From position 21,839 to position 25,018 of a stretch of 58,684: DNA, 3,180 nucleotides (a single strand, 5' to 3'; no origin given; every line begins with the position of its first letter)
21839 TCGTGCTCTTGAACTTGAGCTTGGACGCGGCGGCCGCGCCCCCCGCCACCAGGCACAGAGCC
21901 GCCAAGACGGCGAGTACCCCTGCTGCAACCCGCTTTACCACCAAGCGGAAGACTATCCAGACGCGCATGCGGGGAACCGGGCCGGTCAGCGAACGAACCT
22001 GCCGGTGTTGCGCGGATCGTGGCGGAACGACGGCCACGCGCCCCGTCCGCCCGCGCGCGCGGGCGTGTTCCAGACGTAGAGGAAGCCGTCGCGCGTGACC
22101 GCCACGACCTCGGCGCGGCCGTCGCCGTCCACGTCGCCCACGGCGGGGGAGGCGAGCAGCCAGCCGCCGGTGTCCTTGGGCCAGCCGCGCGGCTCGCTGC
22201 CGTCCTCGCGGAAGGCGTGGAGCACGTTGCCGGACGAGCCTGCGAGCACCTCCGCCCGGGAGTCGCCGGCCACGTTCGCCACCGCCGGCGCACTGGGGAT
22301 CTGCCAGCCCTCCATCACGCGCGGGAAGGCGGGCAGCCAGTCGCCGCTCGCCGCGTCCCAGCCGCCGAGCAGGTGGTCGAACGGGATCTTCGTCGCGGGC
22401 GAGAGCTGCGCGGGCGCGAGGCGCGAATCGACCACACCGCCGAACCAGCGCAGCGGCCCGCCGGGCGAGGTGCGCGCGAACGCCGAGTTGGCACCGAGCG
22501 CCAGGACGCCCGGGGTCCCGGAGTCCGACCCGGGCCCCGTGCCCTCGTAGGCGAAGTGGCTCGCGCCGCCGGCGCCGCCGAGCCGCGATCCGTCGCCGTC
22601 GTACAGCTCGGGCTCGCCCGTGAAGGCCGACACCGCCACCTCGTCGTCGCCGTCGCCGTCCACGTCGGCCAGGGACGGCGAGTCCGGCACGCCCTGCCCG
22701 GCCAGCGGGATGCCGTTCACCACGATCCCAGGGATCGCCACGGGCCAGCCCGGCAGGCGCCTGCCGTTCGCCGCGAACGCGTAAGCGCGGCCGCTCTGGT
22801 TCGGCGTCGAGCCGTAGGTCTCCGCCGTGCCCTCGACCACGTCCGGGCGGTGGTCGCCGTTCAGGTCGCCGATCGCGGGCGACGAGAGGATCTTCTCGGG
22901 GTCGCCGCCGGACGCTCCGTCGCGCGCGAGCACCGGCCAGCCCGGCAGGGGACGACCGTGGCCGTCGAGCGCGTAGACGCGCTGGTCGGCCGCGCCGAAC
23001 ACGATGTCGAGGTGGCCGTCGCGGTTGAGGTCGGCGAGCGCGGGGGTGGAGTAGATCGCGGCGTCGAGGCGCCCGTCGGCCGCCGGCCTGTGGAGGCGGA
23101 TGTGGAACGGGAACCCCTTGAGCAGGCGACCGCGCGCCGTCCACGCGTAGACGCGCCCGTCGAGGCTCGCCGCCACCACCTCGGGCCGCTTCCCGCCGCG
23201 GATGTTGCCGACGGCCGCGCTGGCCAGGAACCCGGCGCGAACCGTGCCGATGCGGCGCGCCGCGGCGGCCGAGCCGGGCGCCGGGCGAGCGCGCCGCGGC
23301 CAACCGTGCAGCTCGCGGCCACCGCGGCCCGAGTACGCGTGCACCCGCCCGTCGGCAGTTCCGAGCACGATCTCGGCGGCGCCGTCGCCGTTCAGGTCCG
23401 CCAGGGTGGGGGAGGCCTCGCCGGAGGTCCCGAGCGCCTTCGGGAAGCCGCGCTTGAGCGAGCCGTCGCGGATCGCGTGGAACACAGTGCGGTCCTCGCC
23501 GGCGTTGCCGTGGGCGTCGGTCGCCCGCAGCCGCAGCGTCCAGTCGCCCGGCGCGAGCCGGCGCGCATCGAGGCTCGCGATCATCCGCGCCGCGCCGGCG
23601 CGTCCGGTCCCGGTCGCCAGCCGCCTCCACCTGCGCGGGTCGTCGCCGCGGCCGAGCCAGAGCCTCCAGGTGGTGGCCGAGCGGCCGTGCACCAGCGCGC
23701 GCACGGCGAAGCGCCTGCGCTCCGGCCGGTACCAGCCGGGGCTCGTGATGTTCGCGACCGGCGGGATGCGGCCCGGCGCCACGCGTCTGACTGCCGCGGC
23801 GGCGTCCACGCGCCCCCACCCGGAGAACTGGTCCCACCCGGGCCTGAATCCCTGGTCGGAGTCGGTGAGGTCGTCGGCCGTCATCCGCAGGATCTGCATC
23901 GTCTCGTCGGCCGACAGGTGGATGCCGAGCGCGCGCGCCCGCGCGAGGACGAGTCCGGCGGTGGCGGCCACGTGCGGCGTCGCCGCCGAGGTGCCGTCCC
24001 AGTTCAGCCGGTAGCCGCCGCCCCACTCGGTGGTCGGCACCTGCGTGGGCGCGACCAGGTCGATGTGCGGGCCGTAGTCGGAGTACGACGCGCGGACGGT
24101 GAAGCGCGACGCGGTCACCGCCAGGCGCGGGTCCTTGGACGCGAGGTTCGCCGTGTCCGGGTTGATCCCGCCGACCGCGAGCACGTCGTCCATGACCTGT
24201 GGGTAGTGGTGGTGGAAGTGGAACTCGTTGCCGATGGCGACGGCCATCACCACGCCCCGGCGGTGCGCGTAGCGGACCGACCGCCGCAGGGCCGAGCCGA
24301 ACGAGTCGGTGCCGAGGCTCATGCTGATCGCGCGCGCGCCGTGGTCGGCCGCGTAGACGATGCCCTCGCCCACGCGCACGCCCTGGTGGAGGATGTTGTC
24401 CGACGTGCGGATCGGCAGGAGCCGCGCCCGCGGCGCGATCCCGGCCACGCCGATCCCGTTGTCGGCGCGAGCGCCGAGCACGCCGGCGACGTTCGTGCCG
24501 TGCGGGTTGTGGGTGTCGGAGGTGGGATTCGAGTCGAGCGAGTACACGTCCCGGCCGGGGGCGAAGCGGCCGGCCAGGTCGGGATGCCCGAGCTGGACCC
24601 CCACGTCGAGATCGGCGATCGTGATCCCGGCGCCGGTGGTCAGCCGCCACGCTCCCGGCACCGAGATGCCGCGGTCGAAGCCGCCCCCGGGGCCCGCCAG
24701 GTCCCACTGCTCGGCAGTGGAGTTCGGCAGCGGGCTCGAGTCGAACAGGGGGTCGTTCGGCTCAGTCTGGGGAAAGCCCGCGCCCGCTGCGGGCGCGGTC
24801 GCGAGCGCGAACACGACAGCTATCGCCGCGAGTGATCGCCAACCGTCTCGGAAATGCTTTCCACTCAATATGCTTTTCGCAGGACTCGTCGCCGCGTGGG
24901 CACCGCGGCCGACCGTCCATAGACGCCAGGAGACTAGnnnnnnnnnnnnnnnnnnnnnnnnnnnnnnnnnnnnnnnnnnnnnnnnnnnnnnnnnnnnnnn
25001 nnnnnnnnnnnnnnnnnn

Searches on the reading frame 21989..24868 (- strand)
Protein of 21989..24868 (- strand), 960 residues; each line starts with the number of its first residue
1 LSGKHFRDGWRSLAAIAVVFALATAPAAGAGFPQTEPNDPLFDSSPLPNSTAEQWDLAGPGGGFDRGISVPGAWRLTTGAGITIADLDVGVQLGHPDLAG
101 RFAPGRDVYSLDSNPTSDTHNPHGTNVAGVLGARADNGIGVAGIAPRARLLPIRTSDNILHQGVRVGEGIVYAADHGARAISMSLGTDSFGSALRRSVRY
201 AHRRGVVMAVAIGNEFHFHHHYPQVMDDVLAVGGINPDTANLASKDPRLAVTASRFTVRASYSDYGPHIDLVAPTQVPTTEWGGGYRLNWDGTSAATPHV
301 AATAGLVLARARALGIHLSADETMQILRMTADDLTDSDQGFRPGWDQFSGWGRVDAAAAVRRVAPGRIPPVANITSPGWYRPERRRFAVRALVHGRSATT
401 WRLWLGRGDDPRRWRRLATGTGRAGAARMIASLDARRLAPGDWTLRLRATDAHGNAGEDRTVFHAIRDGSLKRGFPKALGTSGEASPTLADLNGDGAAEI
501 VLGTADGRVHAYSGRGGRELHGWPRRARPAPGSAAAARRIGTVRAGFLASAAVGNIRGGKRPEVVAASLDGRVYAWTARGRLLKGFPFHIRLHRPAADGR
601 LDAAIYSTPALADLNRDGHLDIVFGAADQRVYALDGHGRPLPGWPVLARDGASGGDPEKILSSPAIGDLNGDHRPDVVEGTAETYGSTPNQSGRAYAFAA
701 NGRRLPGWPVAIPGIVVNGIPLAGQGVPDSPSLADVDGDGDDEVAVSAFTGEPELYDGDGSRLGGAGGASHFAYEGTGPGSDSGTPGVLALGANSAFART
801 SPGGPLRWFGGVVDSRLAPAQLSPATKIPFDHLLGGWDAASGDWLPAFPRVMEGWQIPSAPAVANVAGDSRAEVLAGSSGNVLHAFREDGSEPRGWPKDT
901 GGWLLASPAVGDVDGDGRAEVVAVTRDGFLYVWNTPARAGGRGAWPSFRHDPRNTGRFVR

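Call 69: search_protein_families(library=pfam, proteins=[window:21989-24868:-], max_evalue=0.00001)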
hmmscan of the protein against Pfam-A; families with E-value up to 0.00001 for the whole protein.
window:21989-24868:- (960 aa): 5 families
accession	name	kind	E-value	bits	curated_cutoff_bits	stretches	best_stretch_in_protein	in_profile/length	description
PF00082.27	Peptidase_S8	-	4.7e-39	134.9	21.8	1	79-352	1-288/288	Subtilase family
PF01839.29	FG-GAP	-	5.8e-20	71.2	22.1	0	907-932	4-36/37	FG-GAP repeat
PF13517.12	FG-GAP_3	-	1.8e-19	70.5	26.9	1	613-678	1-60/61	FG-GAP-like repeat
PF25292.1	Beta-prop_CGLA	-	2.1e-08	34.4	26.8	0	490-516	37-63/316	Lambda-carrageenase beta-propeller domain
PF15907.11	Itfg2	-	7.6e-06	25.8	27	0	489-513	80-104/330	Integrin-alpha FG-GAP repeat-containing protein 2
